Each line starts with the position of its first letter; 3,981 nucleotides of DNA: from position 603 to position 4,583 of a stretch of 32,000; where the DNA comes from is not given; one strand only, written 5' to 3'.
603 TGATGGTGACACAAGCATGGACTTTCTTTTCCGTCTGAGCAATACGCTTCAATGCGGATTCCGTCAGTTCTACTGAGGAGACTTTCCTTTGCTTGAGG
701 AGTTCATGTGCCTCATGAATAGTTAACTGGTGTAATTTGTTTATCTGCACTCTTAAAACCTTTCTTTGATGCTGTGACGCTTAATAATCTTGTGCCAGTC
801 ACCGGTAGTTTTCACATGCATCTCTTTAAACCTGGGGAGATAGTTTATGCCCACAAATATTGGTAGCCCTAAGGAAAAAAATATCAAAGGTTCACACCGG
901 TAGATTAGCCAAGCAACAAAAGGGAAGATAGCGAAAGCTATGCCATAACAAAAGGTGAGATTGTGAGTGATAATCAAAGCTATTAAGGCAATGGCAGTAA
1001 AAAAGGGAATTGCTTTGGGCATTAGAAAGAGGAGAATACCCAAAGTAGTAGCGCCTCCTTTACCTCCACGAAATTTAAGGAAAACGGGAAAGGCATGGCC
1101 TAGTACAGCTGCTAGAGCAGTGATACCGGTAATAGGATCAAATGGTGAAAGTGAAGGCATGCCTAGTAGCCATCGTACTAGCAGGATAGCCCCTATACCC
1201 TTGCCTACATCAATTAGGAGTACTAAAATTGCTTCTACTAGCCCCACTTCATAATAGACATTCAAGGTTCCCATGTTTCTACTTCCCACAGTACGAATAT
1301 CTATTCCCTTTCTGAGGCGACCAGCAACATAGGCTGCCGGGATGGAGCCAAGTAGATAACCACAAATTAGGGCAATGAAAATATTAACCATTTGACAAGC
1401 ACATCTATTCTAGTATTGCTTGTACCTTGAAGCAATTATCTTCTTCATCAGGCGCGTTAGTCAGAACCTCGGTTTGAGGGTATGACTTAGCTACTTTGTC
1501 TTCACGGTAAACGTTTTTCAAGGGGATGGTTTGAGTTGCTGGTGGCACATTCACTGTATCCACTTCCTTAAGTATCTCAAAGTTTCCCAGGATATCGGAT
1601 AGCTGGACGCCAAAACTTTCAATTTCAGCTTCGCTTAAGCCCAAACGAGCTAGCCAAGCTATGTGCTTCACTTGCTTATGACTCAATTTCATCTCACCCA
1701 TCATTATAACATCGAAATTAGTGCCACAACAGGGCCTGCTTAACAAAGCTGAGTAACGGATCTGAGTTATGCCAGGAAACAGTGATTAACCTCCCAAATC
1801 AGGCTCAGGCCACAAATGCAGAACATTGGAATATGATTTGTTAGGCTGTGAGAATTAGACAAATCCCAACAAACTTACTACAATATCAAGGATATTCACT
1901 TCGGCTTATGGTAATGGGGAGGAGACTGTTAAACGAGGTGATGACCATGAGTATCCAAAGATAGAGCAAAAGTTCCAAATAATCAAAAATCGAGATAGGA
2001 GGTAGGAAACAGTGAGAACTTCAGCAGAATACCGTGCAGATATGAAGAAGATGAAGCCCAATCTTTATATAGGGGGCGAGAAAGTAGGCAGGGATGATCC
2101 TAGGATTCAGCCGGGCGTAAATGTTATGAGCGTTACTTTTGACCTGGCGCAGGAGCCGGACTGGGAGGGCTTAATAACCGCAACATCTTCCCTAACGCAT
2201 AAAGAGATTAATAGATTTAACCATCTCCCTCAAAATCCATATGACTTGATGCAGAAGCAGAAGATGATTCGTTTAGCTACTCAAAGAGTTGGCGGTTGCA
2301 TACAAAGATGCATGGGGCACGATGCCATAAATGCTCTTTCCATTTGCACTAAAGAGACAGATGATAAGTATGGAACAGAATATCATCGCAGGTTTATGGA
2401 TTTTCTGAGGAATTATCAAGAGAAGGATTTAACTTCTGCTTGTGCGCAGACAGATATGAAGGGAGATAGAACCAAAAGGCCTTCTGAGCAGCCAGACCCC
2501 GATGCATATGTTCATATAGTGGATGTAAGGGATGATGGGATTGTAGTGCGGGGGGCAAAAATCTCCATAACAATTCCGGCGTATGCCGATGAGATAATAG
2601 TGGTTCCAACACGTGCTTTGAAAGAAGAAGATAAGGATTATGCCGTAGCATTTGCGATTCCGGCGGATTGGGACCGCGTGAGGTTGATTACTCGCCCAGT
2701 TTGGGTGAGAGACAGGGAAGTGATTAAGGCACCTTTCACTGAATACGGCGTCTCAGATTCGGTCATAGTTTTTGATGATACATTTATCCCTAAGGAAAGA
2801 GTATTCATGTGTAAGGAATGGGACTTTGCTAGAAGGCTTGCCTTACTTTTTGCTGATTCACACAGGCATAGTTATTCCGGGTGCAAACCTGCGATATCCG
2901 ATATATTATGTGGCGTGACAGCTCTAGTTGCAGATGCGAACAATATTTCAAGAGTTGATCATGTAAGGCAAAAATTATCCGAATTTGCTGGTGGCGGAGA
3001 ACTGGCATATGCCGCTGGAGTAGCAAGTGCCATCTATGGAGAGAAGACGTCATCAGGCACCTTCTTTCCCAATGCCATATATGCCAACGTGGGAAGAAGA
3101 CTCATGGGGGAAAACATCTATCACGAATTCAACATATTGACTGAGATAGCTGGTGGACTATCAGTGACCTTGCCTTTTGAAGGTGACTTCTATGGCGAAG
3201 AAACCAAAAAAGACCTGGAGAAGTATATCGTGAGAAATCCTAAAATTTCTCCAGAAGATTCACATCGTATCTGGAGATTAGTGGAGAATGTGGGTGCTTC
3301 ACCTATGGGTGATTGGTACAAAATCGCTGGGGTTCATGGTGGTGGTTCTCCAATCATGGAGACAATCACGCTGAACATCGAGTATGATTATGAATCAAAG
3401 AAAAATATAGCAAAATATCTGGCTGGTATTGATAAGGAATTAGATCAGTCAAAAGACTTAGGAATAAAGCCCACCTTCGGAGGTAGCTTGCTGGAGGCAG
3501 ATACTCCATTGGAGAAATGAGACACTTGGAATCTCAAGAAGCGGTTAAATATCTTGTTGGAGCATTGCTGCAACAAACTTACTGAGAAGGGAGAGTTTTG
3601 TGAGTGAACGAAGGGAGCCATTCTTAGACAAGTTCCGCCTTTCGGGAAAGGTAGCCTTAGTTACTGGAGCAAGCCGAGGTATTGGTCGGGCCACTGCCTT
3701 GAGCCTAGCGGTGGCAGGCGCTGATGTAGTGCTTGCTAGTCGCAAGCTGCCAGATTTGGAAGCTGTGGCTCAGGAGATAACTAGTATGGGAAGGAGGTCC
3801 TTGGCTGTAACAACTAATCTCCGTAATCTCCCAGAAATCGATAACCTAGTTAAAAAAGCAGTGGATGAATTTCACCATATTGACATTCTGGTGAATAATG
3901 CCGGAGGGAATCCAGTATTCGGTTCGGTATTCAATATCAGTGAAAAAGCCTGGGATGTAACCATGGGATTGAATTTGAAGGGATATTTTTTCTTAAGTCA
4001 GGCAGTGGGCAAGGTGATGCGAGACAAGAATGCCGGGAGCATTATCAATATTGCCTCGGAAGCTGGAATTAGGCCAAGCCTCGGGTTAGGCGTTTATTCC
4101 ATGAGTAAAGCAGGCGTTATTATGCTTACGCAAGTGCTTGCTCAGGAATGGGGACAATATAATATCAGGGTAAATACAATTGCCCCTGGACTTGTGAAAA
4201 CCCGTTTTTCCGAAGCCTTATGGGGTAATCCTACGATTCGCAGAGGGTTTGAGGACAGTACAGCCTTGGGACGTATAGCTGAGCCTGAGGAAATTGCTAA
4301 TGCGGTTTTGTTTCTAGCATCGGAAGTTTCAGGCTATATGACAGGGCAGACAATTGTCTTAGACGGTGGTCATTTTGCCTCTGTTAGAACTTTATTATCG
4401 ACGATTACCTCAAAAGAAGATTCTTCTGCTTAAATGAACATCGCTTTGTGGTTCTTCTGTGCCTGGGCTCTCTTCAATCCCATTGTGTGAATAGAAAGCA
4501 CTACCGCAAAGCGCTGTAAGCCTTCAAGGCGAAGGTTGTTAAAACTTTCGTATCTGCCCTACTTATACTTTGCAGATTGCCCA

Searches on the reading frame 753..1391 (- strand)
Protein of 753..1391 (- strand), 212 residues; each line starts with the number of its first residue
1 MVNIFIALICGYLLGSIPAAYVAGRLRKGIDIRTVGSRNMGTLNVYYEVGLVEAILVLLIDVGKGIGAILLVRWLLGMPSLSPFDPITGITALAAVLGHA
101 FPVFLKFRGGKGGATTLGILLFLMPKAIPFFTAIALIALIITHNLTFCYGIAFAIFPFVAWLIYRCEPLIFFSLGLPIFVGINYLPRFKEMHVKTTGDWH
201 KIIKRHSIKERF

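Call 5: search_protein_families(library=pfam, proteins=[window:753-1391:-])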
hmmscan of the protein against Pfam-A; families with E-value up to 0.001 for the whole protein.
window:753-1391:- (212 aa): 1 family
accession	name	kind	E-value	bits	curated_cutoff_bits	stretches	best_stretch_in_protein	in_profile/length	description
PF02660.20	G3P_acyltransf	-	4.9e-39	134.5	24.1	1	11-181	2-154/164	Glycerol-3-phosphate acyltransferase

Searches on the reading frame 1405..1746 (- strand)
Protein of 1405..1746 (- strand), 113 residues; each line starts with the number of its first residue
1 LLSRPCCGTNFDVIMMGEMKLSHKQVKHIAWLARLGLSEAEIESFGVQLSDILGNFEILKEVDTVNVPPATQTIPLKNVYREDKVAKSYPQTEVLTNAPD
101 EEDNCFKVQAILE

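Call 5: search_protein_families(library=pfam, proteins=[window:1405-1746:-])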
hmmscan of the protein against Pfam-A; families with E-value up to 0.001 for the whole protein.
window:1405-1746:- (113 aa): 1 family
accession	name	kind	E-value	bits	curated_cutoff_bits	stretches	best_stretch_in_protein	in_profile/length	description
PF02686.20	GatC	-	8.5e-21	74.4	23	1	37-108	1-66/66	Glu-tRNAGln amidotransferase C subunit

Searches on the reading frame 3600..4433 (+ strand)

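Call 5: search_protein_families(library=pfam, proteins=[window:3600-4433:+])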
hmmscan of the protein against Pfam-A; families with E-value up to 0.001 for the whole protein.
window:3600-4433:+ (277 aa): 3 families
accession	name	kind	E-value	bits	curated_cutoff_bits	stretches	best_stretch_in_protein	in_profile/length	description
PF13561.12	adh_short_C2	-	1.9e-62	211.4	27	1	23-257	1-234/236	Enoyl-(Acyl carrier protein) reductase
PF00106.31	adh_short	-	3.1e-57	193.7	26.6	1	17-206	1-189/195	short chain dehydrogenase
PF08659.16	KR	-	8.2e-07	29.5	22.6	1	19-169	3-152/180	KR domain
